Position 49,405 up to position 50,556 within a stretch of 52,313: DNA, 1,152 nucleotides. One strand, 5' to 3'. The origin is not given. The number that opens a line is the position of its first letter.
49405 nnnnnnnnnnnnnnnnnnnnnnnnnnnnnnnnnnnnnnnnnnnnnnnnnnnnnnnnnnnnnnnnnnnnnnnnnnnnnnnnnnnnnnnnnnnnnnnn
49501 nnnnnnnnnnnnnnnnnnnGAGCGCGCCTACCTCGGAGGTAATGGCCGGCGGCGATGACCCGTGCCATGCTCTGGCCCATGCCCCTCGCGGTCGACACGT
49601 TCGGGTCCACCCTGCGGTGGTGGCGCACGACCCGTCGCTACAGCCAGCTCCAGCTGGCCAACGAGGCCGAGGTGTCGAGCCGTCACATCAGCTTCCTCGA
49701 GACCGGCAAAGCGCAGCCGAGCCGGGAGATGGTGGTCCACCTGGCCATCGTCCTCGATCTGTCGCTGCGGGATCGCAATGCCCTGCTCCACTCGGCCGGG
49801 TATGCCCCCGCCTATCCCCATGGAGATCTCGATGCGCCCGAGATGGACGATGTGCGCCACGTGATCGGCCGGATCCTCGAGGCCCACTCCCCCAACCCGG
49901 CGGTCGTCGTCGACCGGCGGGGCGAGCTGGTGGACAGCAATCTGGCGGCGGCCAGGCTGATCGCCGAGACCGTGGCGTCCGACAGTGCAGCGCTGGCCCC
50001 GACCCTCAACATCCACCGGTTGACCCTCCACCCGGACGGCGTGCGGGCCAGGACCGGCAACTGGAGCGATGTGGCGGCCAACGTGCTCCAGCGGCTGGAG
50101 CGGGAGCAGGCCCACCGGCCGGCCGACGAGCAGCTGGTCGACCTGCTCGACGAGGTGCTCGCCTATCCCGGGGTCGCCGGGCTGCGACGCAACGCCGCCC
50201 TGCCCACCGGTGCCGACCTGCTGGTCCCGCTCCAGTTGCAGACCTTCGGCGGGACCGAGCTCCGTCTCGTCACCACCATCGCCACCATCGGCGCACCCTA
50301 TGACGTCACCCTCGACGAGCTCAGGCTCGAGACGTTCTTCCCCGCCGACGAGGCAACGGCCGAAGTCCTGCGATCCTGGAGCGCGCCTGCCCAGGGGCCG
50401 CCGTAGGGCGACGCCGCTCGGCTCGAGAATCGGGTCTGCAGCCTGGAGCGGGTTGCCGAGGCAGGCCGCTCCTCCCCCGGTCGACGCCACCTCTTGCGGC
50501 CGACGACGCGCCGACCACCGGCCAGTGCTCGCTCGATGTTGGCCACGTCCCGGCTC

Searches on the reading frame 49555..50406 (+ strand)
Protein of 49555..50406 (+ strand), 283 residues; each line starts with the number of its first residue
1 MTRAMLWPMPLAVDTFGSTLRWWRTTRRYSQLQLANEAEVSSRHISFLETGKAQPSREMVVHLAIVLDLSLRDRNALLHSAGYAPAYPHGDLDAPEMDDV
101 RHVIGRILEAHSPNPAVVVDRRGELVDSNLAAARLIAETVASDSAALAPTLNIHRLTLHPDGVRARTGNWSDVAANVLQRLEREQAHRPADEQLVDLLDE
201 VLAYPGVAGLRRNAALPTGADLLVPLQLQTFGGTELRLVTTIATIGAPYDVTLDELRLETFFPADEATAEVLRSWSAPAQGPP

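Call 7: find_encoding_contigs(protein=window:49555-50406:+, flank=6000, max_places=10)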
Protein window:49555-50406:+ (283 aa): 1 contig read that carries it; 1 place shown.
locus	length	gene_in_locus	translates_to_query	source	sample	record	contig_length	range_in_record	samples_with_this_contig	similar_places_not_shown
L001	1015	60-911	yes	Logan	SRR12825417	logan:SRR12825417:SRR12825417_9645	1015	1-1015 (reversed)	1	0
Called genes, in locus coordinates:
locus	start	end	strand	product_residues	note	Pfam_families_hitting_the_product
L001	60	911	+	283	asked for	PF13560:HTH_31, PF01381:HTH_3 (weak), PF17765:MLTR_LBD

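Call 9: find_related_loci(query=window:49555-50403:+, collection=genome_contigs, flank=6000)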
Query window:49555-50403:+ (283 aa) in genome_contigs; peptide patterns used: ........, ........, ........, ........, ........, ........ (x = any residue, [..] = any of these).
599 stretches matched a pattern (row limit reached: there are more); 413 encode a relative of the query (tblastn E <= 1e-3); the best 80 are kept; 80 distinct loci.
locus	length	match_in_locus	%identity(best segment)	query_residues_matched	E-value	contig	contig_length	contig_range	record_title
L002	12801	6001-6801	78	9-275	7e-139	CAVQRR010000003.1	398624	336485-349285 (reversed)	MAG: uncultured Acidimicrobiales bacterium isolate MFD09779.bin.2.52 genome assembly, contig: contig_18025, whole genome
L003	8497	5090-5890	70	8-274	3e-117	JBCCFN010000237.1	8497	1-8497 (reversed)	MAG: Actinomycetota bacterium isolate P01_B01_bin.2 k141_1501575_length_8497_cov_12.0000, whole genome shotgun sequence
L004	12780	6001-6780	62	16-275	1e-103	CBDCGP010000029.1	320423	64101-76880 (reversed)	MAG: Acidimicrobiales bacterium isolate 8989243e-b366-41c5-81e7-a19f388da9ad genome assembly, contig: contig_29, whole g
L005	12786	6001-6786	60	16-277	1e-98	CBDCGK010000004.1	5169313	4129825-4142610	MAG: Acidimicrobiales bacterium isolate 586cdf5a-961c-495f-9bcf-4f54bc253372 genome assembly, contig: contig_4, whole ge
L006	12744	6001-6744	48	15-269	8e-65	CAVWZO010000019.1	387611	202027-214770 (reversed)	MAG: uncultured Actinomycetota bacterium isolate MFD04212.bin.1.86 genome assembly, contig: contig_5907, whole genome sh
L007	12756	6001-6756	47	15-273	3e-63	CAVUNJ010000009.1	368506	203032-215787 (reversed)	MAG: uncultured Actinomycetota bacterium isolate MFD04212.bin.1.161 genome assembly, contig: contig_5236, whole genome s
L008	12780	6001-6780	47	13-277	4e-62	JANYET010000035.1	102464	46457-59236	MAG: Alphaproteobacteria bacterium isolate 338R_metabinner_41 338R_k141_479728, whole genome shotgun sequence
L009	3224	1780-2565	45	9-277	2e-61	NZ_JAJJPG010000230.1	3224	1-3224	MAG: Intrasporangium sp. isolate T3 NODE_7418_length_3224_cov_34.058378, whole genome shotgun sequence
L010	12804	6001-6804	46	4-274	2e-61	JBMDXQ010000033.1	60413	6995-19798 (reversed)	MAG: Vicinamibacterales bacterium isolate FBaSoil0_16 FBaSoil0_contig33, whole genome shotgun sequence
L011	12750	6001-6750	45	16-270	2e-61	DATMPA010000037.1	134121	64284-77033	MAG TPA_asm: Candidatus Sulfotelmatobacter sp. isolate SMAG_U12890 k141_3886362, whole genome shotgun sequence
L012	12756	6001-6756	44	14-273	7e-61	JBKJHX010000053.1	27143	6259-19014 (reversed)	MAG: Marmoricola sp. isolate ant_bin.129 S1Ck117_4506144_flag_0_multi_188.0000_len_27143, whole genome shotgun sequence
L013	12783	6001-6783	46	8-274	6e-61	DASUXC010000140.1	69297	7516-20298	MAG TPA_asm: Gemmatimonadaceae bacterium isolate SMAG_U1859 k141_307437, whole genome shotgun sequence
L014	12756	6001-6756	45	17-274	1e-60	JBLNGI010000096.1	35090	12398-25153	MAG: Gemmatimonadota bacterium isolate MAG24 PRJNA1068274_bin2_renamed_95, whole genome shotgun sequence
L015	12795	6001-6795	44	6-277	3e-60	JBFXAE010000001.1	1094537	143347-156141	MAG: Hyphomonadaceae bacterium isolate CA_2019_TPBS_203 NODE_17_length_1094537_cov_16.961222_TPBS, whole genome shotgun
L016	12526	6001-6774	45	8-277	1e-59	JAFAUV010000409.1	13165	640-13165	MAG: Bradyrhizobium sp. isolate CP_BM_RX_19 BM_RX_k147_8643249, whole genome shotgun sequence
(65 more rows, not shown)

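Call 20: find_homologous_proteins(query=window:49555-50403:+, max_evalue=1e-60)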
Query window:49555-50403:+ (283 aa): 494 proteins with E <= 1e-60 among 8000 candidates; the best 120 are listed.
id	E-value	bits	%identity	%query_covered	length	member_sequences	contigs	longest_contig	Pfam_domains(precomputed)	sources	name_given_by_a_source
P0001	5.1e-181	618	100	100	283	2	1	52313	PF17765.8,PF01381.29,PF13560.13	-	-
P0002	2.1e-134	465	78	96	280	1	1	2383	PF17765.8,PF01381.29,PF13560.13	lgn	-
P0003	2.4e-134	465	78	94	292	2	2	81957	PF17765.8,PF01381.29,PF13560.13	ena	-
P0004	1.4e-133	463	78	95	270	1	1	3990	PF17765.8,PF01381.29,PF13560.13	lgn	-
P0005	3.8e-133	461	79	94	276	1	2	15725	PF17765.8,PF01381.29,PF13560.13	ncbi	-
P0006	5.2e-133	461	78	95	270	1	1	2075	PF17765.8,PF01381.29,PF13560.13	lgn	-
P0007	1.5e-132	459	77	95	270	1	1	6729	PF17765.8,PF01381.29,PF13560.13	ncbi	ncbi:MAG: helix-turn-helix domain-containing protein [Acidimicrobiales bacterium]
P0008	3.8e-132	458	78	94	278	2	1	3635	PF17765.8,PF01381.29,PF13560.13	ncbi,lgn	ncbi:MAG: helix-turn-helix transcriptional regulator [Acidimicrobiales bacterium]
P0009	4.9e-132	458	79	96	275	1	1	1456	PF17765.8,PF01381.29,PF13560.13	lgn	-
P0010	1.8e-129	449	76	96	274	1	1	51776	PF12844.14,PF17765.8,PF01381.29,PF13560.13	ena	-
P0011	7.9e-129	447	74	95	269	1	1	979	PF17765.8,PF01381.29,PF13560.13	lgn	-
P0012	5.8e-128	444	73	96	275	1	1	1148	PF17765.8,PF01381.29,PF13560.13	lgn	-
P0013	2.1e-127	442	77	94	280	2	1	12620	PF17765.8,PF01381.29,PF13560.13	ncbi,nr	ncbi:MAG: helix-turn-helix transcriptional regulator [Acidimicrobiales bacterium]|nr:helix-turn-heli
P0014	6.3e-126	438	72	96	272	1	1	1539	PF17765.8,PF01381.29,PF13560.13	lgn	-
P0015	1.5e-125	436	73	95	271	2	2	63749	PF17765.8,PF01381.29,PF13560.13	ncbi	-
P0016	1.9e-125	436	73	95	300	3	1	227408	PF17765.8,PF01381.29,PF13560.13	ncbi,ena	-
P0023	1.5e-122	427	72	94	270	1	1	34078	PF17765.8,PF01381.29,PF13560.13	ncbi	ncbi:MAG: helix-turn-helix domain-containing protein [Acidimicrobiales bacterium]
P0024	3.5e-122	425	73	92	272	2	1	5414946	PF17765.8,PF13560.13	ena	-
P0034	4.2e-119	415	72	95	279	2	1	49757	PF17765.8,PF01381.29,PF13560.13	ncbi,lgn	ncbi:MAG: helix-turn-helix transcriptional regulator [Actinomycetota bacterium]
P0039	1.8e-118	413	72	93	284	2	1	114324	PF17765.8,PF01381.29,PF13560.13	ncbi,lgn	-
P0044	8.5e-117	408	69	95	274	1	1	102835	PF17765.8,PF01381.29,PF13560.13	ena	-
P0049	7.9e-115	401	67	96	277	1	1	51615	PF17765.8,PF01381.29,PF13560.13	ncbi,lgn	ncbi:MAG: helix-turn-helix transcriptional regulator [Acidimicrobiales bacterium]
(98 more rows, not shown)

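Call 21: find_encoding_contigs(protein=P0003, flank=3000, max_places=4)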
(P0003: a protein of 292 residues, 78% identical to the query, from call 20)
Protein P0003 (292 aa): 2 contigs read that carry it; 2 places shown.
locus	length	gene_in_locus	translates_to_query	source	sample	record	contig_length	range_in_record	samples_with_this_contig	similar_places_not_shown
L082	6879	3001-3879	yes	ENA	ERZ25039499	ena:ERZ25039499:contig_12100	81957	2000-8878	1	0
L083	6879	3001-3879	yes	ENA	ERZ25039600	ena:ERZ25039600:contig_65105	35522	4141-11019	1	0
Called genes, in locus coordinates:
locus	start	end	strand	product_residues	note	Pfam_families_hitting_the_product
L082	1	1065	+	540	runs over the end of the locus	PF02776:TPP_enzyme_N, PF00205:TPP_enzyme_M, PF02775:TPP_enzyme_C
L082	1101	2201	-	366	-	PF02515:CoA_transf_3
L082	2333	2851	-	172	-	-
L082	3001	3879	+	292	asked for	PF13560:HTH_31, PF01381:HTH_3, PF17765:MLTR_LBD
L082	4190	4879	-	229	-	PF01571:GCV_T (faint)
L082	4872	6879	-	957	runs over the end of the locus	PF13510:Fer2_4, PF00890:FAD_binding_2, PF03486:HI0933_like (weak), PF07992:Pyr_redox_2 (weak), PF12831:FAD_oxidored, PF17806:SO_alpha_A3, PF01571:GCV_T, PF08669:GCV_T_C, +3 more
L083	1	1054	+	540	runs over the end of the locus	PF02776:TPP_enzyme_N, PF00205:TPP_enzyme_M, PF02775:TPP_enzyme_C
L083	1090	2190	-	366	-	PF02515:CoA_transf_3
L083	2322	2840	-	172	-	-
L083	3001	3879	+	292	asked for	PF13560:HTH_31, PF01381:HTH_3, PF17765:MLTR_LBD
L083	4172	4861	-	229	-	PF01571:GCV_T (faint)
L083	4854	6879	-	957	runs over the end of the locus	PF13510:Fer2_4, PF00890:FAD_binding_2, PF03486:HI0933_like (weak), PF07992:Pyr_redox_2 (weak), PF12831:FAD_oxidored, PF17806:SO_alpha_A3, PF01571:GCV_T, PF08669:GCV_T_C, +3 more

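Call 22: find_encoding_contigs(protein=P0005, flank=3000, max_places=4)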
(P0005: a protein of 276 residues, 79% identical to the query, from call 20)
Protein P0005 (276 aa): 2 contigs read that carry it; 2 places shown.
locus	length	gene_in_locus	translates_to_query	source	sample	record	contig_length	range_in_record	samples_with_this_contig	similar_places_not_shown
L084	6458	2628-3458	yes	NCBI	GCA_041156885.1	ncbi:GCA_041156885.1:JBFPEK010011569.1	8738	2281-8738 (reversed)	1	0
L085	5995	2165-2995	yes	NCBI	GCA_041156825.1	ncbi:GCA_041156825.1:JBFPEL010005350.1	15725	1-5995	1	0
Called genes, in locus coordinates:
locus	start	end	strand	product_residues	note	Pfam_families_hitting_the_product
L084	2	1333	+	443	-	?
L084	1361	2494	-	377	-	PF02515:CoA_transf_3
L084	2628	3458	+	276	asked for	PF13560:HTH_31, PF01381:HTH_3 (weak), PF17765:MLTR_LBD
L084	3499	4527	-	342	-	PF00682:HMGL-like, PF07836:DmpG_comm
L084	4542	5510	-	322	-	PF01118:Semialdhyde_dh (weak), PF09290:AcetDehyd-dimer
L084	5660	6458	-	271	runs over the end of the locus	PF01557:FAA_hydrolase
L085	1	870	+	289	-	?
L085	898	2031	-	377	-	PF02515:CoA_transf_3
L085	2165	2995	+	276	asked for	PF13560:HTH_31, PF01381:HTH_3 (weak), PF17765:MLTR_LBD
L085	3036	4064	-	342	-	PF00682:HMGL-like, PF07836:DmpG_comm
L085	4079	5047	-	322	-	PF01118:Semialdhyde_dh (weak), PF09290:AcetDehyd-dimer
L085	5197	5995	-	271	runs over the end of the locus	PF01557:FAA_hydrolase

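Call 23: find_encoding_contigs(protein=P0010, flank=3000, max_places=4)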
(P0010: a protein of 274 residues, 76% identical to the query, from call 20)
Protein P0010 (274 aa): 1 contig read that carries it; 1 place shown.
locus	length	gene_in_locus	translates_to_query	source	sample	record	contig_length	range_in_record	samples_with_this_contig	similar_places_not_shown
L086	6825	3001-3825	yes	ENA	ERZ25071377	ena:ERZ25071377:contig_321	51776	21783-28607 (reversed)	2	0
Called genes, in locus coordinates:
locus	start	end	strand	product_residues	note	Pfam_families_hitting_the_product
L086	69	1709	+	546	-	PF02776:TPP_enzyme_N, PF00205:TPP_enzyme_M, PF02775:TPP_enzyme_C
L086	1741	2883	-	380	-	PF02515:CoA_transf_3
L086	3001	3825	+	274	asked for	PF12844:HTH_19 (weak), PF13560:HTH_31 (weak), PF01381:HTH_3, PF17765:MLTR_LBD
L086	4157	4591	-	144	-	-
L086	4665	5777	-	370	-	PF02771:Acyl-CoA_dh_N, PF02770:Acyl-CoA_dh_M, PF00441:Acyl-CoA_dh_1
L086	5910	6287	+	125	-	PF00254:FKBP_C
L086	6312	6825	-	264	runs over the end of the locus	PF13489:Methyltransf_23, PF01209:Ubie_methyltran (weak), PF13847:Methyltransf_31, PF08241:Methyltransf_11, PF08242:Methyltransf_12, PF13649:Methyltransf_25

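Call 24: find_encoding_contigs(protein=P0016, flank=3000, max_places=4)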
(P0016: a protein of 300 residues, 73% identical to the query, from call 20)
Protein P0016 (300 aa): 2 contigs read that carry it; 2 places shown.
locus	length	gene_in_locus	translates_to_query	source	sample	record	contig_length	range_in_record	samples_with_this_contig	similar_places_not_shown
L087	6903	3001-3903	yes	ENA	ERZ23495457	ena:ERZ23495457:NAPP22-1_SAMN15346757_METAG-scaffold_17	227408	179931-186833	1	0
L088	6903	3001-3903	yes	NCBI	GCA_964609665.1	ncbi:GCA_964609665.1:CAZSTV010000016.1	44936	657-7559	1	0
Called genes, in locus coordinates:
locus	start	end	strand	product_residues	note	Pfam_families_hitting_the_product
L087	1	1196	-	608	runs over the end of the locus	PF22778:VCPO_2nd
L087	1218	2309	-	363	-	PF02515:CoA_transf_3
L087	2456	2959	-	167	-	-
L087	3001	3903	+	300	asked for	PF13560:HTH_31, PF01381:HTH_3, PF17765:MLTR_LBD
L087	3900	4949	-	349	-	PF00682:HMGL-like, PF07836:DmpG_comm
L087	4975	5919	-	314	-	PF09290:AcetDehyd-dimer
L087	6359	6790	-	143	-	-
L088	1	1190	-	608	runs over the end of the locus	PF22778:VCPO_2nd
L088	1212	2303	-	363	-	PF02515:CoA_transf_3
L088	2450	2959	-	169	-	-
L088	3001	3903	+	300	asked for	PF13560:HTH_31, PF01381:HTH_3, PF17765:MLTR_LBD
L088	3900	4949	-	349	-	PF00682:HMGL-like, PF07836:DmpG_comm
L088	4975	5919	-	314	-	PF09290:AcetDehyd-dimer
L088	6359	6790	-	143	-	-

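Call 27: find_encoding_contigs(protein=P0024, flank=5000, max_places=3)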
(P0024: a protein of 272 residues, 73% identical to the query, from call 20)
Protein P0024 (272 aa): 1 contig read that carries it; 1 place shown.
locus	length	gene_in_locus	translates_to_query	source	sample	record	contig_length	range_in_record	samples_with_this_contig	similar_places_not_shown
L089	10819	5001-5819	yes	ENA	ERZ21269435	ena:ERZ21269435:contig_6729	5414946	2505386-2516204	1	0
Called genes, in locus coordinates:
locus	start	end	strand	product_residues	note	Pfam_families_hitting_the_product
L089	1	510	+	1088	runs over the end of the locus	PF00486:Trans_reg_C (weak), PF03704:BTAD, PF13191:AAA_16, PF13401:AAA_22 (weak)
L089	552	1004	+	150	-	PF04075:F420H2_quin_red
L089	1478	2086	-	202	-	-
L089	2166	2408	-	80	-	-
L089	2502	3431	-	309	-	PF04542:Sigma70_r2, PF08281:Sigma70_r4_2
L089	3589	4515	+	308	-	PF00561:Abhydrolase_1, PF12697:Abhydrolase_6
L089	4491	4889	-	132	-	-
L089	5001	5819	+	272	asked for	PF13560:HTH_31 (faint), PF17765:MLTR_LBD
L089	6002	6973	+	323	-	PF00005:ABC_tran, PF13304:AAA_21 (faint)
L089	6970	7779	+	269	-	PF01061:ABC2_membrane (weak), PF12679:ABC2_membrane_2, PF12730:ABC2_membrane_4 (weak), PF12698:ABC2_membrane_3 (weak)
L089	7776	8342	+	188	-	-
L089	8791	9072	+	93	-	-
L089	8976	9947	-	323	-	PF09290:AcetDehyd-dimer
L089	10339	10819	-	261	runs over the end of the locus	PF01557:FAA_hydrolase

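Call 28: find_encoding_contigs(protein=P0034, flank=5000, max_places=3)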
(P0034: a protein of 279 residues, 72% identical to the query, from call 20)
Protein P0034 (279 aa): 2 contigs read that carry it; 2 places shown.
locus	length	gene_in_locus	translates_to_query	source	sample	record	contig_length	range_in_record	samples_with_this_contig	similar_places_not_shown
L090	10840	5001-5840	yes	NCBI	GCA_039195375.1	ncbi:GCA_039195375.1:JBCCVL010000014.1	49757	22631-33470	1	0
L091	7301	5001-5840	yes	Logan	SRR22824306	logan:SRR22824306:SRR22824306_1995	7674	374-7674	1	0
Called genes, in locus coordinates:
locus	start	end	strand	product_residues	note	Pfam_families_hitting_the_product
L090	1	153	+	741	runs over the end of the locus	PF03971:IDH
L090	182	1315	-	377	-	PF07690:MFS_1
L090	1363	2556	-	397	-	PF00155:Aminotran_1_2, PF12897:Asp_aminotransf (weak)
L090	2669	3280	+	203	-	PF01739:CheR (faint), PF13489:Methyltransf_23 (weak), PF13847:Methyltransf_31 (weak), PF08241:Methyltransf_11, PF08242:Methyltransf_12, PF13649:Methyltransf_25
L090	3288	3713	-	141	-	-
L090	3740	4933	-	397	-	PF02515:CoA_transf_3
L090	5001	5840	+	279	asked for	PF13560:HTH_31, PF01381:HTH_3, PF17765:MLTR_LBD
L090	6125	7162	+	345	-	PF09992:NAGPA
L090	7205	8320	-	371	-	PF02771:Acyl-CoA_dh_N, PF02770:Acyl-CoA_dh_M, PF00441:Acyl-CoA_dh_1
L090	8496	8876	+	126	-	PF00254:FKBP_C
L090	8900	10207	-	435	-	PF12728:HTH_17, PF00285:Citrate_synt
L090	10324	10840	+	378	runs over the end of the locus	PF00285:Citrate_synt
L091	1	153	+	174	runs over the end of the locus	?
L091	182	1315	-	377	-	PF07690:MFS_1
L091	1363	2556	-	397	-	PF00155:Aminotran_1_2, PF12897:Asp_aminotransf (weak)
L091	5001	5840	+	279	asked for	PF13560:HTH_31, PF01381:HTH_3, PF17765:MLTR_LBD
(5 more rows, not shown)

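Call 29: find_encoding_contigs(protein=P0039, flank=5000, max_places=3)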
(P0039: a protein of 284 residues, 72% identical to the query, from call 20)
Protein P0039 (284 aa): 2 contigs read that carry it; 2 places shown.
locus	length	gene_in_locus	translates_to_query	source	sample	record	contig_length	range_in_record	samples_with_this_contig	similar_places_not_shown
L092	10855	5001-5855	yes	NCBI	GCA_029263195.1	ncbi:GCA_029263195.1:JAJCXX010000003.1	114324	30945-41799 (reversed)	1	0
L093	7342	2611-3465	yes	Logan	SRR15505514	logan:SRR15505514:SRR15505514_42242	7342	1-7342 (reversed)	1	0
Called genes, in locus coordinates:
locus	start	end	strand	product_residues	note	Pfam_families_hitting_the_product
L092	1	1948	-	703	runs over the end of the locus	PF03176:MMPL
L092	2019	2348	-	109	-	PF12840:HTH_20, PF01022:HTH_5, PF01047:MarR (weak), PF12802:MarR_2, PF13412:HTH_24 (weak), PF25212:HVO_A0114 (weak), PF01978:TrmB (weak)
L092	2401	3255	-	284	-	PF03631:Virul_fac_BrkB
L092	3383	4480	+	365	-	PF00135:COesterase (weak), PF20434:BD-FAE, PF07859:Abhydrolase_3 (faint), PF00326:Peptidase_S9 (faint)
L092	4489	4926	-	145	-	-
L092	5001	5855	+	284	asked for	PF13560:HTH_31, PF01381:HTH_3 (weak), PF17765:MLTR_LBD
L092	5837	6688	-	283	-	PF02548:Pantoate_transf, PF13714:PEP_mutase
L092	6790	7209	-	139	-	PF17249:DUF5318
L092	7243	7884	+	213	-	PF01209:Ubie_methyltran (weak), PF13489:Methyltransf_23, PF05175:MTS (weak), PF13847:Methyltransf_31, PF08241:Methyltransf_11, PF08242:Methyltransf_12, PF13649:Methyltransf_25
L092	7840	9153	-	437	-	PF01743:PolyA_pol, PF12627:PolyA_pol_RNAbd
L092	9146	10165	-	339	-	PF00850:Hist_deacetyl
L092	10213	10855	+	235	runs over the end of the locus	PF00583:Acetyltransf_1, PF13673:Acetyltransf_10, PF13508:Acetyltransf_7, PF08445:FR47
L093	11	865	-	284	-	PF03631:Virul_fac_BrkB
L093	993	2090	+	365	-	PF00135:COesterase (weak), PF20434:BD-FAE, PF07859:Abhydrolase_3 (faint), PF00326:Peptidase_S9 (faint)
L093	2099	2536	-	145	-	-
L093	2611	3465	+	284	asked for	PF13560:HTH_31, PF01381:HTH_3 (weak), PF17765:MLTR_LBD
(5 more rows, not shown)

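Call 30: find_encoding_contigs(protein=P0044, flank=5000, max_places=3)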
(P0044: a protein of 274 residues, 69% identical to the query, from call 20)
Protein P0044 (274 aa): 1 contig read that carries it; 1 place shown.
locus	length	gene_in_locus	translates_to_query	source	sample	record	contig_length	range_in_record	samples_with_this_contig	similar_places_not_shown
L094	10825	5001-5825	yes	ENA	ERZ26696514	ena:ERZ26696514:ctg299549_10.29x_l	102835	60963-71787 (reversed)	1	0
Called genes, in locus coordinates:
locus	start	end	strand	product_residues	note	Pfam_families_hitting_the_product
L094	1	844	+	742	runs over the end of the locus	PF03971:IDH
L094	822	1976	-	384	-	PF07690:MFS_1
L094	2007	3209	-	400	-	PF00155:Aminotran_1_2, PF12897:Asp_aminotransf (weak)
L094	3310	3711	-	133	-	-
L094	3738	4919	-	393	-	PF02515:CoA_transf_3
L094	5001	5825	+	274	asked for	PF13560:HTH_31, PF01381:HTH_3 (weak), PF17765:MLTR_LBD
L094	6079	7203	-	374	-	PF02771:Acyl-CoA_dh_N, PF02770:Acyl-CoA_dh_M, PF00441:Acyl-CoA_dh_1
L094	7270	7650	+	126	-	PF00254:FKBP_C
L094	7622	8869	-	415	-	PF12728:HTH_17, PF00285:Citrate_synt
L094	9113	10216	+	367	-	PF00285:Citrate_synt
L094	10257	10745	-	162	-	-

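Call 50: find_encoding_contigs(protein=P0023, flank=5000, max_places=3)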
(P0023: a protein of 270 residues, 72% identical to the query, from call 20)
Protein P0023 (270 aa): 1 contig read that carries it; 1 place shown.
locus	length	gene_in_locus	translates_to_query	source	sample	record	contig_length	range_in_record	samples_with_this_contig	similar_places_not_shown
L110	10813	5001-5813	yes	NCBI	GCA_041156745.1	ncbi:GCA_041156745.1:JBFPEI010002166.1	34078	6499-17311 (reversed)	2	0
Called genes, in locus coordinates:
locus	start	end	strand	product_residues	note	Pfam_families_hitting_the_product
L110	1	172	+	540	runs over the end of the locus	PF02776:TPP_enzyme_N, PF00205:TPP_enzyme_M, PF02775:TPP_enzyme_C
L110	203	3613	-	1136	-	PF00289:Biotin_carb_N, PF02786:CPSase_L_D2, PF02785:Biotin_carb_C, PF00364:Biotin_lipoyl, PF25917:BSH_RND (weak), PF01039:Carboxyl_trans, PF03255:ACCA (weak)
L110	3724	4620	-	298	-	PF02515:CoA_transf_3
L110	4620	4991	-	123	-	-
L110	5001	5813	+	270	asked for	PF13560:HTH_31, PF01381:HTH_3 (weak), PF17765:MLTR_LBD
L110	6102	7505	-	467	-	PF05977:MFS_3 (weak), PF07690:MFS_1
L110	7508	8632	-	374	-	PF02771:Acyl-CoA_dh_N, PF02770:Acyl-CoA_dh_M, PF00441:Acyl-CoA_dh_1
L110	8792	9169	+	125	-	PF00254:FKBP_C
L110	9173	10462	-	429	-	PF12728:HTH_17, PF00285:Citrate_synt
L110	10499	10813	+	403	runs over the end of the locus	PF00285:Citrate_synt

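Call 51: find_encoding_contigs(protein=P0049, flank=5000, max_places=3)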
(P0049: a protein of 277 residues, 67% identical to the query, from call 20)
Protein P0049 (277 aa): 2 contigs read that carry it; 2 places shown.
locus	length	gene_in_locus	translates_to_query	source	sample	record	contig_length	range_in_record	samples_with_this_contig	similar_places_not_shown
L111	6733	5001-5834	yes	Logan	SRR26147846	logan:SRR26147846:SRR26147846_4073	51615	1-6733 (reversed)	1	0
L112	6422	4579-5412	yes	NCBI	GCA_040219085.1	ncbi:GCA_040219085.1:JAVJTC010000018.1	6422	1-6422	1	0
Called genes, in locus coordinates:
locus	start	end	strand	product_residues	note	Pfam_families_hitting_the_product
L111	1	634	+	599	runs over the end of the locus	PF00496:SBP_bac_5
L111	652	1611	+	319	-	PF19300:BPD_transp_1_N, PF00528:BPD_transp_1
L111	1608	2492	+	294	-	PF00528:BPD_transp_1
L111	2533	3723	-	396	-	PF00583:Acetyltransf_1, PF13527:Acetyltransf_9, PF13508:Acetyltransf_7 (weak), PF17668:Acetyltransf_17 (weak), PF13530:SCP2_2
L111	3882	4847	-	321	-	PF10604:Polyketide_cyc2, PF03364:Polyketide_cyc (faint)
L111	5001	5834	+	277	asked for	PF13560:HTH_31 (weak), PF01381:HTH_3 (faint), PF17765:MLTR_LBD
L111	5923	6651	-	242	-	PF00300:His_Phos_1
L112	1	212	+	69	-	?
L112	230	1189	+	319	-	PF19300:BPD_transp_1_N, PF00528:BPD_transp_1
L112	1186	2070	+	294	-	PF00528:BPD_transp_1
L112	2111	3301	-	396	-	PF00583:Acetyltransf_1, PF13527:Acetyltransf_9, PF13508:Acetyltransf_7 (weak), PF17668:Acetyltransf_17 (weak), PF13530:SCP2_2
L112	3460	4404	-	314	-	PF10604:Polyketide_cyc2, PF03364:Polyketide_cyc (faint)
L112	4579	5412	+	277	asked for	PF13560:HTH_31 (weak), PF01381:HTH_3 (faint), PF17765:MLTR_LBD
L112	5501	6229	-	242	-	PF00300:His_Phos_1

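Call 61: search_protein_families(library=pfam, proteins=[L086:4157-4591:-, L087:6359-6790:-], max_evalue=0.01)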
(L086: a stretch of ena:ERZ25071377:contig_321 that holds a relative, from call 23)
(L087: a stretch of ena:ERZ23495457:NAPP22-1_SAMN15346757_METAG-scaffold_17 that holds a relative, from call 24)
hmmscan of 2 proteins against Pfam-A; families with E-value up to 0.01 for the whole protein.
L086:4157-4591:- (144 aa): 0 families

L087:6359-6790:- (143 aa): 0 families
